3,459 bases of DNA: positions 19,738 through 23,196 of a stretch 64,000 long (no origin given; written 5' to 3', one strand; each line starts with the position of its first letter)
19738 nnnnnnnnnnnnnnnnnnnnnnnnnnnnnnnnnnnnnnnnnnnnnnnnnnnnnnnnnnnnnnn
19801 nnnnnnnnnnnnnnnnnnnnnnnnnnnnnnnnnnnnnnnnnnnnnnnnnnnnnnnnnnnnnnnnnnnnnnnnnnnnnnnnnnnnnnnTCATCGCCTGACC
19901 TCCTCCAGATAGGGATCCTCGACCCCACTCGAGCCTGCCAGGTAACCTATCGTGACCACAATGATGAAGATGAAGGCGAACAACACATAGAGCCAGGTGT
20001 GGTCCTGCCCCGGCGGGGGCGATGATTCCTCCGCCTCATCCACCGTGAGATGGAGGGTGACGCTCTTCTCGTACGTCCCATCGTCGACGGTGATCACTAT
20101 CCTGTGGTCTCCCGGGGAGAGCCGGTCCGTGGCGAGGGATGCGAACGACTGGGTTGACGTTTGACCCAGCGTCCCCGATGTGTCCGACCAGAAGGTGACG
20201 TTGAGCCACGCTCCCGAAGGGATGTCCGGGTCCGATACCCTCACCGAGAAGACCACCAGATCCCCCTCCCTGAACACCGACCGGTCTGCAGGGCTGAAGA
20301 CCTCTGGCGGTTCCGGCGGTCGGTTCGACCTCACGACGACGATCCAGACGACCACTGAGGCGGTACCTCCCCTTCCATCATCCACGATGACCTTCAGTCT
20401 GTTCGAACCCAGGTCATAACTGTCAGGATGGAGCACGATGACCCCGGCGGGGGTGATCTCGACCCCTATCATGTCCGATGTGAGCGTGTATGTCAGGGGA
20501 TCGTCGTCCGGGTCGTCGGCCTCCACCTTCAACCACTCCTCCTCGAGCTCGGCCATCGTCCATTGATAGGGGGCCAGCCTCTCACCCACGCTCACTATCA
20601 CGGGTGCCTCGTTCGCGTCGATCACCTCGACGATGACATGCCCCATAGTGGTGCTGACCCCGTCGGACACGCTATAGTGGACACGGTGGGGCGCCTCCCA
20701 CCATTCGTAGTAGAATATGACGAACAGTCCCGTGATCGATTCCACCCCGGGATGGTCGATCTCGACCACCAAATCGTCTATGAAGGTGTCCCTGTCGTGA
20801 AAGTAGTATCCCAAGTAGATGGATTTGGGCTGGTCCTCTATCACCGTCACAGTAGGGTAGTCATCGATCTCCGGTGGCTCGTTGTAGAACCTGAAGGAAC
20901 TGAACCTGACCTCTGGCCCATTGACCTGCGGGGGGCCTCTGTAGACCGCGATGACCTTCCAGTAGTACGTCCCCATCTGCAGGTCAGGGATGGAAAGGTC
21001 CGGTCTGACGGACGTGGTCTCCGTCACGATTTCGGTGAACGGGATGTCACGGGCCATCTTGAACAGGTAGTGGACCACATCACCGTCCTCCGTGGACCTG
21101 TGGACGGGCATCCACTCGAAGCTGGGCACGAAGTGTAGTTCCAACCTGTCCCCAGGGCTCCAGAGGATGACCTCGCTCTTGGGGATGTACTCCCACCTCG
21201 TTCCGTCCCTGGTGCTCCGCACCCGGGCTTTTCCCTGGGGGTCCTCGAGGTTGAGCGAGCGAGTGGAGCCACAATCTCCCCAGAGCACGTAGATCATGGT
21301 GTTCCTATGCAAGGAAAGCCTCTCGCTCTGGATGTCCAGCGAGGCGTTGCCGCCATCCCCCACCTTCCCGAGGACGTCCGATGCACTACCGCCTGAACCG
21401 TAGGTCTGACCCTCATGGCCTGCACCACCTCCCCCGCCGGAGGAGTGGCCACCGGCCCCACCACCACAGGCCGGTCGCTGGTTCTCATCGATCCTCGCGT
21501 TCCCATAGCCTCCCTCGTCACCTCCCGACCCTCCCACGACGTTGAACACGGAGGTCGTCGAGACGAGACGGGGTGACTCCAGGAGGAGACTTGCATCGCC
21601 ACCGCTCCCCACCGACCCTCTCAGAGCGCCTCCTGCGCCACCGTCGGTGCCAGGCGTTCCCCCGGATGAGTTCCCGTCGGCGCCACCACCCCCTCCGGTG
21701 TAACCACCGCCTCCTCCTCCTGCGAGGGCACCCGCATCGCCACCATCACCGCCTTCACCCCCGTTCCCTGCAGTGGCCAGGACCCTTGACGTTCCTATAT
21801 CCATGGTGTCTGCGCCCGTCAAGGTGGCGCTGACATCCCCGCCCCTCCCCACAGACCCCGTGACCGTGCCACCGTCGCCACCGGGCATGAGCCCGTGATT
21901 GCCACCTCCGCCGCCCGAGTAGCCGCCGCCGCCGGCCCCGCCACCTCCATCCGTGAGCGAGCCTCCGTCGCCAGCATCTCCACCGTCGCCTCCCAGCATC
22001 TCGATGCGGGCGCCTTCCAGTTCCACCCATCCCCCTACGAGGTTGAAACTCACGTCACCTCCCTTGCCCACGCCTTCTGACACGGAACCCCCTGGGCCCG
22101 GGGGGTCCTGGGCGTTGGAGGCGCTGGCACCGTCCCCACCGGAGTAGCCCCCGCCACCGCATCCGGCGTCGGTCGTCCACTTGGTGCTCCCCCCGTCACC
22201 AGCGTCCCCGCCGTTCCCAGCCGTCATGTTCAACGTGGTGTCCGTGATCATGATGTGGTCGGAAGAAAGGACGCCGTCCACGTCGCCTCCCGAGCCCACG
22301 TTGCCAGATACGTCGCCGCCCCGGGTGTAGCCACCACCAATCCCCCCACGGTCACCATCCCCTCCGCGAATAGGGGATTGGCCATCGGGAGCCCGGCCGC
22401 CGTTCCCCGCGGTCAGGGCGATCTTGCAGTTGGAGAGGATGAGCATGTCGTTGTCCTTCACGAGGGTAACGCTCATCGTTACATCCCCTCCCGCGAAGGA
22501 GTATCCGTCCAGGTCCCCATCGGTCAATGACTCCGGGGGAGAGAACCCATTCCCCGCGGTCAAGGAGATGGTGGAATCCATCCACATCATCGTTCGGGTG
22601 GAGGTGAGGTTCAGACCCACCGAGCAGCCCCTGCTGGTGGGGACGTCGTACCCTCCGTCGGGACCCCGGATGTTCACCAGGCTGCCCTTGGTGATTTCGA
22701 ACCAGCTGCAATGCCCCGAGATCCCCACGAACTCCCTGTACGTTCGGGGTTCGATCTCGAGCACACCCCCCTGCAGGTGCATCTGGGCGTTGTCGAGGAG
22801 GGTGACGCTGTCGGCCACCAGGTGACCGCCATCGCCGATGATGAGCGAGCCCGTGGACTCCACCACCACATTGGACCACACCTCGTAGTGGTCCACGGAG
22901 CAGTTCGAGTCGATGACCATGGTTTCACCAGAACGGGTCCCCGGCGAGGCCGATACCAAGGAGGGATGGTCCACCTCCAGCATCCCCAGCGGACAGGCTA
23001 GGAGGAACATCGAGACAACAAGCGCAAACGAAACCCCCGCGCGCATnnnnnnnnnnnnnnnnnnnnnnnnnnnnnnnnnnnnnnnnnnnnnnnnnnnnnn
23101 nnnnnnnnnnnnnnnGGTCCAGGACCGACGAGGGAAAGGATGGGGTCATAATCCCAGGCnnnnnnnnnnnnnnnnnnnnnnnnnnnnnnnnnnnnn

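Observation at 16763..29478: Four-gene tandem array of paralogous ~1050-aa surface proteins organised as a duplicated two-gene cassette (A-B-A'-B')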

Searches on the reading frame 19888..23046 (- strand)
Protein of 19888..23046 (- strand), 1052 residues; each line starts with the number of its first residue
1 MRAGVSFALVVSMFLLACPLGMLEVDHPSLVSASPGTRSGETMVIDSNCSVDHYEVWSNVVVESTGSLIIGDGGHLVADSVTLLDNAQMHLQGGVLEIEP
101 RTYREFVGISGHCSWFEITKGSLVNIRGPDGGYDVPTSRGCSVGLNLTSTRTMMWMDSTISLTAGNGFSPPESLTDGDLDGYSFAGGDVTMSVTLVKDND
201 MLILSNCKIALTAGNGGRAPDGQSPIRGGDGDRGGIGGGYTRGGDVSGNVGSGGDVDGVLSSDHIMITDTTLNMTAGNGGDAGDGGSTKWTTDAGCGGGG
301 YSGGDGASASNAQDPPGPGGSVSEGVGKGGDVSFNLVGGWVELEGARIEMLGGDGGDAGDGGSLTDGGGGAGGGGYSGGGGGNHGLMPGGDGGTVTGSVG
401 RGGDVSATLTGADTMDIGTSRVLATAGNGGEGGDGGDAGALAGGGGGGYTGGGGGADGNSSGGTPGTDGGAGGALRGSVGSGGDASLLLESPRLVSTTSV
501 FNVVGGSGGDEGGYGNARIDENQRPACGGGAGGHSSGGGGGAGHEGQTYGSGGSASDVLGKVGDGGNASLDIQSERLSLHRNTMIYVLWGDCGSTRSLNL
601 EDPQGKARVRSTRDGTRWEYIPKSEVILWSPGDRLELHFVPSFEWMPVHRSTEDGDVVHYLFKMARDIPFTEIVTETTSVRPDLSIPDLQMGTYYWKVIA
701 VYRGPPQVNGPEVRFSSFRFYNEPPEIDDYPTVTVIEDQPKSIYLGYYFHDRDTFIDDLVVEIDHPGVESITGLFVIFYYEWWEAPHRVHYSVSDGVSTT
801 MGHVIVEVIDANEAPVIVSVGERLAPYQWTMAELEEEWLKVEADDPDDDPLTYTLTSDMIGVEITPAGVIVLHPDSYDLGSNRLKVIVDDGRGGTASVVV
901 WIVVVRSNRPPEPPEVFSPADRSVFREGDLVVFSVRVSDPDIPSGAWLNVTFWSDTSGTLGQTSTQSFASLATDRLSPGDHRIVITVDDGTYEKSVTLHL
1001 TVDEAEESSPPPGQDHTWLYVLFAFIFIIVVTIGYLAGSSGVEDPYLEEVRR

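Call 8: search_protein_families(library=pfam, proteins=[window:19888-23046:-], max_evalue=1)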
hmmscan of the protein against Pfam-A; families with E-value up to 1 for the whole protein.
window:19888-23046:- (1052 aa): 3 families
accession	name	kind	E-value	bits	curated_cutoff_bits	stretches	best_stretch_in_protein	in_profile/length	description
PF17963.7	Big_9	-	2.1e-06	28.9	23.6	1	843-902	25-88/89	Bacterial Ig domain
PF17957.7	Big_7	-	0.011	16.8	24.1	1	917-983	6-68/70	Bacterial Ig domain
PF17892.7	Cadherin_5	-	0.014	15.6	26.5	1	830-900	20-93/98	Cadherin-like domain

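Call 21: search_protein_families(library=ncbifam, proteins=[window:19888-23046:-], max_evalue=1)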
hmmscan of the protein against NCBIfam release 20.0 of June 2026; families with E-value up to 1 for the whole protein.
window:19888-23046:- (1052 aa): 2 families
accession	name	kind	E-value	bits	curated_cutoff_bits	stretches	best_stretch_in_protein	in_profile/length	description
NF012211.1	tand_rpt_95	domain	2e-08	34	90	2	836-912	12-92/98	tandem-95 repeat protein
NF038112.1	myxo_dep_M36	subfamily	0.00016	19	1500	1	792-1005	1265-1472/1604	myxosortase-dependent M36 family metallopeptidase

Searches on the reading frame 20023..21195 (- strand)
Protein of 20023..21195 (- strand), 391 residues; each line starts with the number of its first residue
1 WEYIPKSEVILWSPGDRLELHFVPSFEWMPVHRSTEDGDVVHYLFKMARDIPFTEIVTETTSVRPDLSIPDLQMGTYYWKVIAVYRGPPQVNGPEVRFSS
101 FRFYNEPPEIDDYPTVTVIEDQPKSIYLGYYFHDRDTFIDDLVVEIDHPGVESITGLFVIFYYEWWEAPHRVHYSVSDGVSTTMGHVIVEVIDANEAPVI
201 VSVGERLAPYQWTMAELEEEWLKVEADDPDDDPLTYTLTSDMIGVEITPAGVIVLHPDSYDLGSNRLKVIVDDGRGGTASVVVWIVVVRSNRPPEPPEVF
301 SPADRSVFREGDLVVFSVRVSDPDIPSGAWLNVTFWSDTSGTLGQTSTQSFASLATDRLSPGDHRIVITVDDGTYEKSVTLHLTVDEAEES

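Call 78: find_related_loci(query=A5, collection=genome_contigs, flank=10000)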
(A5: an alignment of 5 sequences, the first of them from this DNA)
Query A5 (391 aa) in genome_contigs; peptide patterns used: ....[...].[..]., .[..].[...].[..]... (x = any residue, [..] = any of these).
97 stretches matched a pattern; 9 encode a relative of the query (tblastn E <= 1e-3); 9 distinct loci.
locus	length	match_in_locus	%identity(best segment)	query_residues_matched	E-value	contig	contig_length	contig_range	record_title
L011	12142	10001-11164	49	2-389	1e-108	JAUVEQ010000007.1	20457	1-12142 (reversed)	MAG: Methanobacteriota archaeon isolate CSMAG_327 CSMAG_327_k141_3175371_length_20457_cov_7.9483, whole genome shotgun s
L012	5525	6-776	48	133-389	2e-64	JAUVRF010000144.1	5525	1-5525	MAG: Methanobacteriota archaeon isolate CSMAG_707 CSMAG_707_k127_2525839_length_5525_cov_8.0000, whole genome shotgun se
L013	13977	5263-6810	30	172-370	2e-8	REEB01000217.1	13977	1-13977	MAG: Puniceicoccaceae bacterium isolate PLM2.Bin11 NODE_5467_length_13977_cov_7.06795, whole genome shotgun sequence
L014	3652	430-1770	28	172-334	1e-7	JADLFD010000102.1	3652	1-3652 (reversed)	MAG: Verrucomicrobiales bacterium isolate SJ352 c_000000107080, whole genome shotgun sequence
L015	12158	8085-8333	37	2-84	6e-7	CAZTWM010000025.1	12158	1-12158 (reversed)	MAG TPA_asm: uncultured Thermoplasmatales archaeon isolate binchicken_co6_228 genome assembly, contig: NODE_6175_length_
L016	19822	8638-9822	29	153-324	2e-6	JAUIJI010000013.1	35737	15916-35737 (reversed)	MAG: Alphaproteobacteria bacterium isolate Co_bin.306 NODE_7367_length_35737_cov_1.313929, whole genome shotgun sequence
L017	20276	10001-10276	29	288-389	9e-5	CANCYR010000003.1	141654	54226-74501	MAG TPA_asm: uncultured Lachnospiraceae bacterium isolate ERR6760081_bin.41_metawrap_v1.3_MAG genome assembly, contig: E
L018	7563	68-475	29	189-324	7e-5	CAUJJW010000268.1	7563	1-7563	MAG: Verrucomicrobiota bacterium isolate KLAP45 genome assembly, contig: KLAP45_487506, whole genome shotgun sequence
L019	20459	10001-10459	27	2-161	2e-4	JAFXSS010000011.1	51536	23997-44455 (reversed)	MAG: Paludibacteraceae bacterium isolate RGIG6711 Sheep_Rumen-2__c97947, whole genome shotgun sequence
